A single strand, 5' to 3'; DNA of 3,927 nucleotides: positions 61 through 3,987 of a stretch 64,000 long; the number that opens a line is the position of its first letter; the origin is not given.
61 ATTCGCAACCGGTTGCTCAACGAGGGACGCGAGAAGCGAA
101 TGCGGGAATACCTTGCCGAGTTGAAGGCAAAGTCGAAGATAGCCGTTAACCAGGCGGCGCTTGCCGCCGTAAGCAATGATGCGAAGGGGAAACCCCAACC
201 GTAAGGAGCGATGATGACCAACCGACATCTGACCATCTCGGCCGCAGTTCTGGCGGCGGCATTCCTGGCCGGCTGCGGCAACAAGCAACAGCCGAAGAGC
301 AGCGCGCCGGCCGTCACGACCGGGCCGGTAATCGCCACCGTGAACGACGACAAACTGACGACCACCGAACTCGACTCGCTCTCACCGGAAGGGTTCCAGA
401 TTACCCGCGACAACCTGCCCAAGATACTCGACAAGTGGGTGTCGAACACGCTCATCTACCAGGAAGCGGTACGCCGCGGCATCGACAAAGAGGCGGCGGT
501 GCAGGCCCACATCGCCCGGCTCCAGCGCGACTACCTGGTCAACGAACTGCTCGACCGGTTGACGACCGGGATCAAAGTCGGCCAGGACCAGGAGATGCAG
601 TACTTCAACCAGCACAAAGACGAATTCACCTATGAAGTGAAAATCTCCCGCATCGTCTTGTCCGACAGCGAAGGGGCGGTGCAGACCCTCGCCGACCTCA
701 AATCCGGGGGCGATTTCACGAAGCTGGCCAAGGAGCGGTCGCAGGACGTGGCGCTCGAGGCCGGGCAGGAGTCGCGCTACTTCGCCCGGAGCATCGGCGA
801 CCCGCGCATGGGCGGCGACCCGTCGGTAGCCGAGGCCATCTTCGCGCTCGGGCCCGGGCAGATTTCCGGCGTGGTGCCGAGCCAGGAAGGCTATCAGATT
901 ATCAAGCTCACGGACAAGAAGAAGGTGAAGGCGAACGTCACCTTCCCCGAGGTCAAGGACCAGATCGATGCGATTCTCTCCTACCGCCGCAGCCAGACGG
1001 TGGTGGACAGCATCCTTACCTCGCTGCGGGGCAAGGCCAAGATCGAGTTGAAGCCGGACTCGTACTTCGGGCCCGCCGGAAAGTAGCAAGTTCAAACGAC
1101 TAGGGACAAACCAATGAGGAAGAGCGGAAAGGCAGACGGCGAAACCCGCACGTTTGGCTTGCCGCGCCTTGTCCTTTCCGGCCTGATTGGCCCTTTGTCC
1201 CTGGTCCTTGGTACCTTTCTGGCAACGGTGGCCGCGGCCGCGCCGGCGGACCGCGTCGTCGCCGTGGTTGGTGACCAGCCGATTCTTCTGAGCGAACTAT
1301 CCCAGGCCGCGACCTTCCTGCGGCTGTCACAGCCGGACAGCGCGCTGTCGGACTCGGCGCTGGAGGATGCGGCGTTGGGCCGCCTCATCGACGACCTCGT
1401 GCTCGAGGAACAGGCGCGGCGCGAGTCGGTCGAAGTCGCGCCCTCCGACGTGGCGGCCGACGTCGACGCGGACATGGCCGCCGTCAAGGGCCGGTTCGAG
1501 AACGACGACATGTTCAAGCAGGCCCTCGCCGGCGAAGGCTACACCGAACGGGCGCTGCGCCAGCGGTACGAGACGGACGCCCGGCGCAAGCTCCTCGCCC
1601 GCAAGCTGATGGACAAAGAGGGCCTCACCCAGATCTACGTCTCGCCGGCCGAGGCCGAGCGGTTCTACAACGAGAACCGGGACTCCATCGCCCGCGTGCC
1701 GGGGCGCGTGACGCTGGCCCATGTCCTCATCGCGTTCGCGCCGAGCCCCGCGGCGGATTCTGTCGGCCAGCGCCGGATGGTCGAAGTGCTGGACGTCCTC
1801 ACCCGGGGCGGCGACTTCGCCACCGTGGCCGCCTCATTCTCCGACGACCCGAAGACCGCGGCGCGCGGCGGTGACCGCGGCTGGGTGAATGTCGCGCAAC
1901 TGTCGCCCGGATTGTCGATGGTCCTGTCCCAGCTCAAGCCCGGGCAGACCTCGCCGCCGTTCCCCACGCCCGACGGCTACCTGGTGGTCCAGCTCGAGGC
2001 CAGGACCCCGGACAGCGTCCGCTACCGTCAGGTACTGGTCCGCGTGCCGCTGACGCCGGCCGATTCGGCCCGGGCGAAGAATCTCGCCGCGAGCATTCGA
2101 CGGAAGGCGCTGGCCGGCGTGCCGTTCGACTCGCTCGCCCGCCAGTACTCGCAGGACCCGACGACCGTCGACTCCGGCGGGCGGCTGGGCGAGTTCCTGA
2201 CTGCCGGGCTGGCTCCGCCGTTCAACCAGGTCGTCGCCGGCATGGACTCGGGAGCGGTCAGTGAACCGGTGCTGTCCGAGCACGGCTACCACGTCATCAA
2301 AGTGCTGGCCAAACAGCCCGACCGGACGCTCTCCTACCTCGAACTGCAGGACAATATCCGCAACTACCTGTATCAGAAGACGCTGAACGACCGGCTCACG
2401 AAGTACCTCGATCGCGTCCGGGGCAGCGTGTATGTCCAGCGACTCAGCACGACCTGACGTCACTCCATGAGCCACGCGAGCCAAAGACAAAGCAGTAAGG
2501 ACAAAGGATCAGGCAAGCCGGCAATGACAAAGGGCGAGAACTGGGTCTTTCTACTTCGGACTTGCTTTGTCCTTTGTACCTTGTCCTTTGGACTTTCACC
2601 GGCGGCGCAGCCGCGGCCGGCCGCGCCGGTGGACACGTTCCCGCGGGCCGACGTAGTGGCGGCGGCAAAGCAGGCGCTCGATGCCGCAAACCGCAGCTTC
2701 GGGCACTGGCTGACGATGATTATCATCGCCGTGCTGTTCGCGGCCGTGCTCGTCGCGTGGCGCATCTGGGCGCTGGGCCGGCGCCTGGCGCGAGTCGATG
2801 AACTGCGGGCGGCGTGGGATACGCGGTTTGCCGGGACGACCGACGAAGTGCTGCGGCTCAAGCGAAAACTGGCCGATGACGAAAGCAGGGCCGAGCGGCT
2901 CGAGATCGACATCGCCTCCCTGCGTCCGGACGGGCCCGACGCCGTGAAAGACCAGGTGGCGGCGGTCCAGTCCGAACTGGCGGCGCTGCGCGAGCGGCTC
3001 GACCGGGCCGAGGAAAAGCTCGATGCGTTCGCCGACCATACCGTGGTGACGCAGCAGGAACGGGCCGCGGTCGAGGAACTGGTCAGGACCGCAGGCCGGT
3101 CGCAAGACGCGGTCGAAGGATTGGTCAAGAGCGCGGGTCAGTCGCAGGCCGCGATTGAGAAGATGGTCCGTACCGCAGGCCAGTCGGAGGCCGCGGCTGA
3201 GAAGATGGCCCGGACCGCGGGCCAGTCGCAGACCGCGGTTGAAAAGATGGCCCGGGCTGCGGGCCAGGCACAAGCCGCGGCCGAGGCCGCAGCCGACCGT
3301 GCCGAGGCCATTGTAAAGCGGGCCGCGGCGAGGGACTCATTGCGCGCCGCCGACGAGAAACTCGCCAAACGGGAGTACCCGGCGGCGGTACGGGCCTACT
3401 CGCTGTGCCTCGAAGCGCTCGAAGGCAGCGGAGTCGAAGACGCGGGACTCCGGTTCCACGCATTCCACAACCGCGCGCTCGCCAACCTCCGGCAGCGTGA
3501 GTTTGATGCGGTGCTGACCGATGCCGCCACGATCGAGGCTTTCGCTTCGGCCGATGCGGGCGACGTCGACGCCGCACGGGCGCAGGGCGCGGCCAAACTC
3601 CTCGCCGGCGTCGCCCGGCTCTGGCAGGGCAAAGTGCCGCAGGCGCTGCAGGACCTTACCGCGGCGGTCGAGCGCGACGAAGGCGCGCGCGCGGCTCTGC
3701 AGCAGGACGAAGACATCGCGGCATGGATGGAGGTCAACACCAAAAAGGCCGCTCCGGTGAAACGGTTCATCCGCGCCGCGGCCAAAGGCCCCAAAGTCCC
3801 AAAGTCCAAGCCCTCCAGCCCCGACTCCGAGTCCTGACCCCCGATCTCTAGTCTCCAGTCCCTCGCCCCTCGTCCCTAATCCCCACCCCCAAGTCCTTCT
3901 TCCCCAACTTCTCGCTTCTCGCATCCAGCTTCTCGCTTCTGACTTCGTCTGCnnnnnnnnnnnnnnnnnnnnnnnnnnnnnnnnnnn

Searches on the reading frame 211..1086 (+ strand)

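Call 76: search_protein_families(library=pfam, proteins=[window:211-1086:+], max_evalue=0.001)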
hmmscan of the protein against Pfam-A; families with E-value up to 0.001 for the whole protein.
window:211-1086:+ (291 aa): 3 families
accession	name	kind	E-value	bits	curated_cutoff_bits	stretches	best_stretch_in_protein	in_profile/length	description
PF13145.12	Rotamase_2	-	4.6e-14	53.7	27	1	130-250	8-121/121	PPIC-type PPIASE domain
PF00639.27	Rotamase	-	6.3e-09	37.1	21.7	1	157-235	23-97/97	PPIC-type PPIASE domain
PF13616.12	Rotamase_3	-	5.9e-08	33.7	22.5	1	155-237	39-116/116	PPIC-type PPIASE domain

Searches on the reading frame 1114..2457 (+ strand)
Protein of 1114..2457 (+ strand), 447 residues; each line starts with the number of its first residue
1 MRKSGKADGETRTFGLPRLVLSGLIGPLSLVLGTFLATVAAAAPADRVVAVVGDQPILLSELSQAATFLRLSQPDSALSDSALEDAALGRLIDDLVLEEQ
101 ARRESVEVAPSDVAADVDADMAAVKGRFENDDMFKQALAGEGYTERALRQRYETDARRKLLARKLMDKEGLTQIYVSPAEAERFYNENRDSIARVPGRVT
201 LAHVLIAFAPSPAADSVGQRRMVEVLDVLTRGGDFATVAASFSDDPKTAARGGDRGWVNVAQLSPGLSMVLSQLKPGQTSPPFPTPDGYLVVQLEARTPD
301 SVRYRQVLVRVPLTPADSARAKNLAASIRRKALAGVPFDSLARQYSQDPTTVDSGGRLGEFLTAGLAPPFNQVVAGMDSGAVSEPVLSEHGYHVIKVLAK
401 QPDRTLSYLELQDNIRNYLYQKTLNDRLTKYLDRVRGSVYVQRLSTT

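Call 76: search_protein_families(library=pfam, proteins=[window:1114-2457:+], max_evalue=0.001)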
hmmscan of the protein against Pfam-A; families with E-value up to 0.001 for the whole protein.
window:1114-2457:+ (447 aa): 5 families
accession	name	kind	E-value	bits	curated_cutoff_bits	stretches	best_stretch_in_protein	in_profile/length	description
PF00639.27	Rotamase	-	6.5e-36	123.6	21.7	2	312-397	7-95/97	PPIC-type PPIASE domain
PF13616.12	Rotamase_3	-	5.1e-34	117.7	22.5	2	298-400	12-115/116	PPIC-type PPIASE domain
PF13145.12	Rotamase_2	-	7e-23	82.2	27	2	176-302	1-113/121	PPIC-type PPIASE domain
PF13624.11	SurA_N_3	-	3.4e-11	43.7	27.2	1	46-158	38-158/162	SurA-like N-terminal domain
PF09312.16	SurA_N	-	1.8e-05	25.3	30.8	1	46-150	2-106/118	SurA N-terminal domain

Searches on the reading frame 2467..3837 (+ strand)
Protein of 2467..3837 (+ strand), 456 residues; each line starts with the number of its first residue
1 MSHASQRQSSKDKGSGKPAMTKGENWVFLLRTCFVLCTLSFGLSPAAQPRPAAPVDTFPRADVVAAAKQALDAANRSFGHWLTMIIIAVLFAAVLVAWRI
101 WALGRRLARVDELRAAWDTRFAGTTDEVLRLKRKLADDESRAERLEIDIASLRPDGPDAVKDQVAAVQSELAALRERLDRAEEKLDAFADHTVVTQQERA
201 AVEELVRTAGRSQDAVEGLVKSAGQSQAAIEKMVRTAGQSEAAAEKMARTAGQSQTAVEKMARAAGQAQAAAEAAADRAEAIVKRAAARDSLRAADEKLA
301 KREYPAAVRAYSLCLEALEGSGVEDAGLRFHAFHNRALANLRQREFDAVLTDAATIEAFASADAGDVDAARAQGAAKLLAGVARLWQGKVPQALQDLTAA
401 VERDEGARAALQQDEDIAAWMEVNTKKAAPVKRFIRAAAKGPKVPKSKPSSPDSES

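Call 76: search_protein_families(library=pfam, proteins=[window:2467-3837:+], max_evalue=0.001)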
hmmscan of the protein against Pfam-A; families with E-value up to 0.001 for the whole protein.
window:2467-3837:+ (456 aa): 0 families

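Call 96: search_protein_families(library=ncbifam, proteins=[window:2467-3837:+], max_evalue=0.001)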
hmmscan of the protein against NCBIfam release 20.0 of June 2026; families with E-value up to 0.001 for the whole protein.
window:2467-3837:+ (456 aa): 1 family
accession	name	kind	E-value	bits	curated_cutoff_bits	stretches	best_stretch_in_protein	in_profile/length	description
TIGR02168.1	SMC_prok_B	equivalog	9.7e-05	20.3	567.35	1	125-300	748-927/1181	chromosome segregation protein SMC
